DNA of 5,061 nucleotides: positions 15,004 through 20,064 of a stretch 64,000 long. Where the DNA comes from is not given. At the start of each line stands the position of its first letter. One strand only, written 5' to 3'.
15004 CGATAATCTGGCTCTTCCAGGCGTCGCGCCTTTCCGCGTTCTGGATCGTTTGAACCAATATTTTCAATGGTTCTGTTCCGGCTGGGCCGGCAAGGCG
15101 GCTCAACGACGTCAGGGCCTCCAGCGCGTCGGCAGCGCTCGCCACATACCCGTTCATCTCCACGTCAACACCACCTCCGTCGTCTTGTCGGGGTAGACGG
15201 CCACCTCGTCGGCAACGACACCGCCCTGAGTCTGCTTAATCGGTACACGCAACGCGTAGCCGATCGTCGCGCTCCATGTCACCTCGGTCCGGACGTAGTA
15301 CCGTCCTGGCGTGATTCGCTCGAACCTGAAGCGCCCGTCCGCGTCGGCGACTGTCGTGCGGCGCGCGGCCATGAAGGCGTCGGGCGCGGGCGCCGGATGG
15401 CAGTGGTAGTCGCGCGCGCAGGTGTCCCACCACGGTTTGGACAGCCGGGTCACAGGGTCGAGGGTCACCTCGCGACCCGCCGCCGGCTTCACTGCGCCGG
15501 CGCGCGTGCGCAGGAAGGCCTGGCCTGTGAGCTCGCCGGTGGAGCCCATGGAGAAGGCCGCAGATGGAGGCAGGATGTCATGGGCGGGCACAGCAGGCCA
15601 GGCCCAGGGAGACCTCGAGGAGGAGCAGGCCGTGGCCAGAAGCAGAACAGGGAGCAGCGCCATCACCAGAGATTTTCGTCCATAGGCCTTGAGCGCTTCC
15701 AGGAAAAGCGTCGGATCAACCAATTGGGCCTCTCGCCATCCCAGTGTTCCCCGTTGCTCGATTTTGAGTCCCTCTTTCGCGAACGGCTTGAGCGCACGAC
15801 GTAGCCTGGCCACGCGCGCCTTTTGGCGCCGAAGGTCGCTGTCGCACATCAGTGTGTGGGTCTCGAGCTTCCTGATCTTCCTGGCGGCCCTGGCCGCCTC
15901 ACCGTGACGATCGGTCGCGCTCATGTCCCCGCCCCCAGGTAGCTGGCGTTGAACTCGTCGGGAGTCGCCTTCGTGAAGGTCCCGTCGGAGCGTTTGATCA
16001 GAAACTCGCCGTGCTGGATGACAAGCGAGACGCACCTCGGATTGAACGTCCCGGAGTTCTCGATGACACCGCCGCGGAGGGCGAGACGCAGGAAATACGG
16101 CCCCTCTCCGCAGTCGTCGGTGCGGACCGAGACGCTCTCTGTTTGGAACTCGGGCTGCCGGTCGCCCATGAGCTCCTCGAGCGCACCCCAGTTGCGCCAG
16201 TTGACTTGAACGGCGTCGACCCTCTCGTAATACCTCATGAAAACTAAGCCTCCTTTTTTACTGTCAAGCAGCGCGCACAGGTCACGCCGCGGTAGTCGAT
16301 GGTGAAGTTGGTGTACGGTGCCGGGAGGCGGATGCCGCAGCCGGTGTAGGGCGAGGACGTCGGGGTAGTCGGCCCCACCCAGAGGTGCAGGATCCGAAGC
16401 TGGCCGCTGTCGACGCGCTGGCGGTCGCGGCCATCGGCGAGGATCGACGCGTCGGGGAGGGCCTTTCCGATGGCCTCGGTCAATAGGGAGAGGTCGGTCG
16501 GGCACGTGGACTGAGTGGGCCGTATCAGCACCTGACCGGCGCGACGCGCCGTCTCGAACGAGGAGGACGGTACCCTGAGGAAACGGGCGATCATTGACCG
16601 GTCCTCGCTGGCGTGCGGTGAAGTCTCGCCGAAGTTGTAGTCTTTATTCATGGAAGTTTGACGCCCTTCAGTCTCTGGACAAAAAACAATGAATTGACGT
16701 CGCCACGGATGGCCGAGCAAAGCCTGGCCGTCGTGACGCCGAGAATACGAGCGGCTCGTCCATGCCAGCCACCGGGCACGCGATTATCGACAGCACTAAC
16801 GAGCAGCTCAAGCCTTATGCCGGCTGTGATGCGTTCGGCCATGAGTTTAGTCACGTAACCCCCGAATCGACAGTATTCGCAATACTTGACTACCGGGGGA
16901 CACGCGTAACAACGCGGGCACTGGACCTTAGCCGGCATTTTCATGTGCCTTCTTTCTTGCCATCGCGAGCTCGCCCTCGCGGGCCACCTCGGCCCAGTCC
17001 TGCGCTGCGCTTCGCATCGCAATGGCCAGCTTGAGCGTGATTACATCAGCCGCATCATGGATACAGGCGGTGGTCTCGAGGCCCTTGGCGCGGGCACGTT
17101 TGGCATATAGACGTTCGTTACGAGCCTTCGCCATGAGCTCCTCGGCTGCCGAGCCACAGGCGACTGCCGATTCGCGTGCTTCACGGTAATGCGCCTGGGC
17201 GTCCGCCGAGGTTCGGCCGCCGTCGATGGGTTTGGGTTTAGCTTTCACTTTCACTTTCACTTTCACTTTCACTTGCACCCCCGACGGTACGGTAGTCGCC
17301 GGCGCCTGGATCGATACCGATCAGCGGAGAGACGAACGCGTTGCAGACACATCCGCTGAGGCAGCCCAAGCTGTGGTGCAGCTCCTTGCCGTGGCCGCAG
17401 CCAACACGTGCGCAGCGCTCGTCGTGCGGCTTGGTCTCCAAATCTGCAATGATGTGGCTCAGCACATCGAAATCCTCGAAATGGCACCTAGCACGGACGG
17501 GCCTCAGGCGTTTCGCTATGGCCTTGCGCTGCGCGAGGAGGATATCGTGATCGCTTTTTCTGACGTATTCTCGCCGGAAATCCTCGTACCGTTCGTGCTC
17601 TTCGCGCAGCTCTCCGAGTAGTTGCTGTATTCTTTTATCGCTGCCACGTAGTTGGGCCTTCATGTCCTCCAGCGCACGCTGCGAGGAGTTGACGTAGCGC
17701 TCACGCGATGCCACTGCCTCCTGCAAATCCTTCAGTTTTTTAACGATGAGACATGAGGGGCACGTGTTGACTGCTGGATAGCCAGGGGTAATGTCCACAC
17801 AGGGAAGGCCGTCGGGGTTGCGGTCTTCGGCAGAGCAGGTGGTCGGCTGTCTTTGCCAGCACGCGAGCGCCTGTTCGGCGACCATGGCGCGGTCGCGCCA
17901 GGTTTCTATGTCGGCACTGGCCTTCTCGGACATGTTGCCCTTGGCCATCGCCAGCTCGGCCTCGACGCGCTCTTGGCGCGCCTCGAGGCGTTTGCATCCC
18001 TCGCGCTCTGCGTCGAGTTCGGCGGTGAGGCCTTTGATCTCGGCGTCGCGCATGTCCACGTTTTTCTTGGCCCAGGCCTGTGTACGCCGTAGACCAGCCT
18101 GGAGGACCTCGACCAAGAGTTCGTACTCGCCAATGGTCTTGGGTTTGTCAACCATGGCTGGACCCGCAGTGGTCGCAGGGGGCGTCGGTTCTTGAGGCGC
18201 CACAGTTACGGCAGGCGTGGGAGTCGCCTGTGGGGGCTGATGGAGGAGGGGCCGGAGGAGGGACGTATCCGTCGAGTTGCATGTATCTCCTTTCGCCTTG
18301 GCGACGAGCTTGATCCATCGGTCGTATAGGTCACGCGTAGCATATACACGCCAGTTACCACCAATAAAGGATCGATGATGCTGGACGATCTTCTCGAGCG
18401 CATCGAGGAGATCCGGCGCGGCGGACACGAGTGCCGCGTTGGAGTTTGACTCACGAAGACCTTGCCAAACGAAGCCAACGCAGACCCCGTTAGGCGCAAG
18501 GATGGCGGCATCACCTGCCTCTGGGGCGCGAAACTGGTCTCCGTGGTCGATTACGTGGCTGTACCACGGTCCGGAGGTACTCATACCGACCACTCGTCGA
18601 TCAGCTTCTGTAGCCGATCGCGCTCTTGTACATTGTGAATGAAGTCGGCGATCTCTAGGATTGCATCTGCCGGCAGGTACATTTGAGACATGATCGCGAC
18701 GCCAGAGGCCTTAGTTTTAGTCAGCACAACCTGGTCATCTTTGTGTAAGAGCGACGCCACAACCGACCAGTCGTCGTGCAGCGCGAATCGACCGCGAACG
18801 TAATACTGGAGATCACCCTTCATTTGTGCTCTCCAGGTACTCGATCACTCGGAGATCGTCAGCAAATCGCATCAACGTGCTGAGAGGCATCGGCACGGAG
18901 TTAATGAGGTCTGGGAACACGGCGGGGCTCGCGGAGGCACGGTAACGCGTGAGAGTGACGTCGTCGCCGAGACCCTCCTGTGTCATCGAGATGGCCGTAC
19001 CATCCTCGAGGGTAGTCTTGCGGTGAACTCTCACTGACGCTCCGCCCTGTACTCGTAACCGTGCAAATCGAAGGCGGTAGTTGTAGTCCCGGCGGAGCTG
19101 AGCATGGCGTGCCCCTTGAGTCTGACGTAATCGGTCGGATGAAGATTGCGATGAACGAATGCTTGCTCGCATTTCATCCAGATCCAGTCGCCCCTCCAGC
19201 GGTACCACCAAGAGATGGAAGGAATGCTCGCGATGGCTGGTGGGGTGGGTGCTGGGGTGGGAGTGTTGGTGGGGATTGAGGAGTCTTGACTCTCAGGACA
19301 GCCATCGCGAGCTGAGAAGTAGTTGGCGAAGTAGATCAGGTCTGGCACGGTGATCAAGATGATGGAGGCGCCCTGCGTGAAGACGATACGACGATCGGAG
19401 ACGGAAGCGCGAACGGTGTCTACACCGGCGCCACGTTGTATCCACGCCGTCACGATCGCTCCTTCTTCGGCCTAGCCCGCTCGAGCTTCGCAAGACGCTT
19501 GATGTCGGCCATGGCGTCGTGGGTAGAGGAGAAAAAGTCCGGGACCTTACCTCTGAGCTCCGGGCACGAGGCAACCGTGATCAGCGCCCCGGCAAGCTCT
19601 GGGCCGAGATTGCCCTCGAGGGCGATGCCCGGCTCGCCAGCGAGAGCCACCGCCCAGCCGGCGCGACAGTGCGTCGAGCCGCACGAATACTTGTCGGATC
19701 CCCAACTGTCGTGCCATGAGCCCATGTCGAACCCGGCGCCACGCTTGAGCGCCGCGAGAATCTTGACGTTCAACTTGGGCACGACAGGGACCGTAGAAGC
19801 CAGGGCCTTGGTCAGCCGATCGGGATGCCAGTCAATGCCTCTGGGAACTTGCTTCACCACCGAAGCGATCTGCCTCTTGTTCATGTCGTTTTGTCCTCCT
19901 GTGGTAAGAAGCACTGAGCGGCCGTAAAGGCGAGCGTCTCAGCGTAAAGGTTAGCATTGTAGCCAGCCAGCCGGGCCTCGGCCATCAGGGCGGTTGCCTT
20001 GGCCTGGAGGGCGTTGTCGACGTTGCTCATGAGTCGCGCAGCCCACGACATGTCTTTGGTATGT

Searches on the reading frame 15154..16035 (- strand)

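Call 66: search_protein_families(library=phrogs, proteins=[window:15154-16035:-], max_evalue=0.001)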
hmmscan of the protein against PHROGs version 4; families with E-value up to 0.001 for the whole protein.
window:15154-16035:- (293 aa): 1 family
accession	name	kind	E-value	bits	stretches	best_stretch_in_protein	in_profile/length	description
phrog_14789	-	unknown function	2.6e-28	99.6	1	120-291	2-162/163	-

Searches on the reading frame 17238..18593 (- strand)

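Call 65: search_protein_families(library=phrogs, proteins=[window:17238-18593:-], max_evalue=0.001)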
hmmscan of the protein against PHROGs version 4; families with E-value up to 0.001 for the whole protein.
window:17238-18593:- (451 aa): 1 family
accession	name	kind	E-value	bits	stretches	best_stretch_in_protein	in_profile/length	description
phrog_1273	-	unknown function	1.3e-05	26.5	1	47-104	46-101/103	-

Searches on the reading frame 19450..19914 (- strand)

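Call 66: search_protein_families(library=phrogs, proteins=[window:19450-19914:-], max_evalue=0.001)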
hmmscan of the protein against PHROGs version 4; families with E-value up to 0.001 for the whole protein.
window:19450-19914:- (154 aa): 2 families
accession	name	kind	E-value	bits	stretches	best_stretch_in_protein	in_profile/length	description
phrog_31265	-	unknown function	6.7e-20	73.1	1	38-149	145-251/264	-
phrog_30739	-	unknown function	0.00011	23.2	1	69-98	26-55/163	-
